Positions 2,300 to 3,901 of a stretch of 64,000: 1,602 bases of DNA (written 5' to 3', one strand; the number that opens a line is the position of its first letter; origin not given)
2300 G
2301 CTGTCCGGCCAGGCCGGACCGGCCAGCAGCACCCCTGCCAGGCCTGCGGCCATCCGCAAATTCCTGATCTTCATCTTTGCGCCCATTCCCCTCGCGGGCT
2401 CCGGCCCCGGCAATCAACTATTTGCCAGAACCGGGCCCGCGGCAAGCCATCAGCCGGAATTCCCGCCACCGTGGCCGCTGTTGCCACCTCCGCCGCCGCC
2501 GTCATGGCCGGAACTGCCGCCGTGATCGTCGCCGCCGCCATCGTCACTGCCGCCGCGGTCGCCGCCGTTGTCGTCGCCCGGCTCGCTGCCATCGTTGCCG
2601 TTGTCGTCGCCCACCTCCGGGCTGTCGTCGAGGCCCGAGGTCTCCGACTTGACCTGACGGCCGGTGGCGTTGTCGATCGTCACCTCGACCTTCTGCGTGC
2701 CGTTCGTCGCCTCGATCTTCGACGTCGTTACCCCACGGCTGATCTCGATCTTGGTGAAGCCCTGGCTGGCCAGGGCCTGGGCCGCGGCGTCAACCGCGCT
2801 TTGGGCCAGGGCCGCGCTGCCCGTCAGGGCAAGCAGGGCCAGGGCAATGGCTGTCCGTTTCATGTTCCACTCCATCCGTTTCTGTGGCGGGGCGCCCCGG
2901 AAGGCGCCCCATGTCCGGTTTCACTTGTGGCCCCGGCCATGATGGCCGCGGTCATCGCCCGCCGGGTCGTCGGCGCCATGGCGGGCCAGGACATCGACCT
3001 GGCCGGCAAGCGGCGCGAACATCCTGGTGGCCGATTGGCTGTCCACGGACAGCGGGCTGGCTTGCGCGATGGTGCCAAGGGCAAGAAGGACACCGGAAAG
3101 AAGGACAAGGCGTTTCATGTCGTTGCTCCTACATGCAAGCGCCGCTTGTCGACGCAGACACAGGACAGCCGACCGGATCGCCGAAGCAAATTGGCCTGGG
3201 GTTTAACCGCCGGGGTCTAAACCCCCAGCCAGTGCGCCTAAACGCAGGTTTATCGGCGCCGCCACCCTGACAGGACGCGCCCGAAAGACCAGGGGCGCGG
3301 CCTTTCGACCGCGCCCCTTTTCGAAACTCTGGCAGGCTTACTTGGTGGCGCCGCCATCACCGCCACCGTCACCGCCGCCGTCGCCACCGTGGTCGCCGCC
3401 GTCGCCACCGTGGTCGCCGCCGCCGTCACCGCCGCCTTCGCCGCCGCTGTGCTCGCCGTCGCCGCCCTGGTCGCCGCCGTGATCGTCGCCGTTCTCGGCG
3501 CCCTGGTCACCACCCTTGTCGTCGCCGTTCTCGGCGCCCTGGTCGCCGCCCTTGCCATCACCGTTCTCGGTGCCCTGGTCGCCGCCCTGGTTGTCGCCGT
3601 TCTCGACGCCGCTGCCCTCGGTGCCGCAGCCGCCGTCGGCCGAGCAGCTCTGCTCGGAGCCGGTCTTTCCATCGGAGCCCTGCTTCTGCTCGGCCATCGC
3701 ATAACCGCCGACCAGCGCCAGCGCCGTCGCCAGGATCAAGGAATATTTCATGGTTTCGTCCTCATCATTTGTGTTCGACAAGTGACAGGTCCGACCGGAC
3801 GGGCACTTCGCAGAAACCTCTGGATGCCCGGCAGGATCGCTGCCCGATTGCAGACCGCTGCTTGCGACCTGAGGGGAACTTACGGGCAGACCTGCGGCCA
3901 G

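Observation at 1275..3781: Membrane-tethered LuxR-type regulator with four co-oriented secreted PepSY / Gly-Asp-Ser-His low-complexity proteins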

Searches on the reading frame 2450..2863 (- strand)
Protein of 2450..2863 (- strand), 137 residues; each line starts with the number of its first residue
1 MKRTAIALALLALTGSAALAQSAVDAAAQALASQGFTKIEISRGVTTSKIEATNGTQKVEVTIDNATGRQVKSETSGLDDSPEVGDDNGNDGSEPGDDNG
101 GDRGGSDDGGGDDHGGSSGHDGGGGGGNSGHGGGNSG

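Call 3: search_protein_families(library=pfam, max_evalue=1, proteins=[window:2450-2863:-])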
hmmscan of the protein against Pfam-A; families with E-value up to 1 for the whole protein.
window:2450-2863:- (137 aa): 4 families
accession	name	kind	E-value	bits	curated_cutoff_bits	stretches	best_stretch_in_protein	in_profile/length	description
PF03413.25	PepSY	-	0.075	13.8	24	1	23-74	7-60/60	Peptidase propeptide and YPEB domain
PF02679.21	ComA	-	0.099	12.5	25.2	1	17-47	77-107/243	(2R)-phospho-3-sulfolactate synthase (ComA)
PF13670.12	PepSY_2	-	0.16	12.5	24.3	1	5-72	2-81/83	Peptidase propeptide and YPEB domain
PF13663.11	DUF4148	-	0.34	11.8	27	1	1-37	1-37/62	Domain of unknown function (DUF4148)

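Call 4: search_protein_families(library=ncbifam, max_evalue=1, proteins=[window:2450-2863:-])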
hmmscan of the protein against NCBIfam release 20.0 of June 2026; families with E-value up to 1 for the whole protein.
window:2450-2863:- (137 aa): 2 families
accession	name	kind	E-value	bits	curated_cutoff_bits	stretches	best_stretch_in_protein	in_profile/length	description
NF052676.1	YPYG_dom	domain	0.045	13.8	30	1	18-84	3-73/79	YPYG domain-containing protein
NF049946.1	TonB_dep_CU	exception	0.18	10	700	1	3-56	112-163/683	TonB-dependent receptor, CU motif-type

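Call 74: search_protein_families(library=padloc, max_evalue=0.01, proteins=[window:2450-2863:-])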
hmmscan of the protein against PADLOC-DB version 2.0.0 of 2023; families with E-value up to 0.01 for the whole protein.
window:2450-2863:- (137 aa): 0 families

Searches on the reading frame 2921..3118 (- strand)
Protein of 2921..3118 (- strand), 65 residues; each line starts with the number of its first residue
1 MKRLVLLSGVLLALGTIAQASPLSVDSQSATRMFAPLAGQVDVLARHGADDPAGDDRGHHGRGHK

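Call 3: search_protein_families(library=pfam, max_evalue=1, proteins=[window:2921-3118:-])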
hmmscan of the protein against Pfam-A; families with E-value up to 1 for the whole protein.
window:2921-3118:- (65 aa): 0 families

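Call 4: search_protein_families(library=ncbifam, max_evalue=1, proteins=[window:2921-3118:-])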
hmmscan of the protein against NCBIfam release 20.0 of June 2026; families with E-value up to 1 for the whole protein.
window:2921-3118:- (65 aa): 3 families
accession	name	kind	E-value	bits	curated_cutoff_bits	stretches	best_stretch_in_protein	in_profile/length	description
NF040548.1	blaCRP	exception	0.024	13.9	630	1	2-47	5-50/293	CRP family carbapenem-hydrolyzing class A beta-lactamase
NF045931.1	LP_sig_MAG6090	domain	0.06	13.3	35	1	1-14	1-14/25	lipoprotein, MAG6090 family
NF040661.1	Osc7112_2153fam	equivalog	0.2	12.1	50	1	1-24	1-24/75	Osc7112_2153 family protein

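Call 74: search_protein_families(library=padloc, max_evalue=0.01, proteins=[window:2921-3118:-])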
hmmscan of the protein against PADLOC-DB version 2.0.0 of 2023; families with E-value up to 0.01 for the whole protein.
window:2921-3118:- (65 aa): 0 families

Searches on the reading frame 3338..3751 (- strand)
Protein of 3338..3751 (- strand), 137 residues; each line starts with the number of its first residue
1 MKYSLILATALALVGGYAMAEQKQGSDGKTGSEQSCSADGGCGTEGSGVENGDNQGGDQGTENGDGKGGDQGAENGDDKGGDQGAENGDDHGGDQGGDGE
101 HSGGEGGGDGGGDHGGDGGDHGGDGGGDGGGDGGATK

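Call 3: search_protein_families(library=pfam, max_evalue=1, proteins=[window:3338-3751:-])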
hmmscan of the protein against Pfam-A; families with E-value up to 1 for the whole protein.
window:3338-3751:- (137 aa): 0 families

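Call 4: search_protein_families(library=ncbifam, max_evalue=1, proteins=[window:3338-3751:-])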
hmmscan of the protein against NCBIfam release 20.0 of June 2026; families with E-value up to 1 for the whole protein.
window:3338-3751:- (137 aa): 0 families

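Call 74: search_protein_families(library=padloc, max_evalue=0.01, proteins=[window:3338-3751:-])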
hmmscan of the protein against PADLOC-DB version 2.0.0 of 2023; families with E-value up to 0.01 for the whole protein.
window:3338-3751:- (137 aa): 0 families
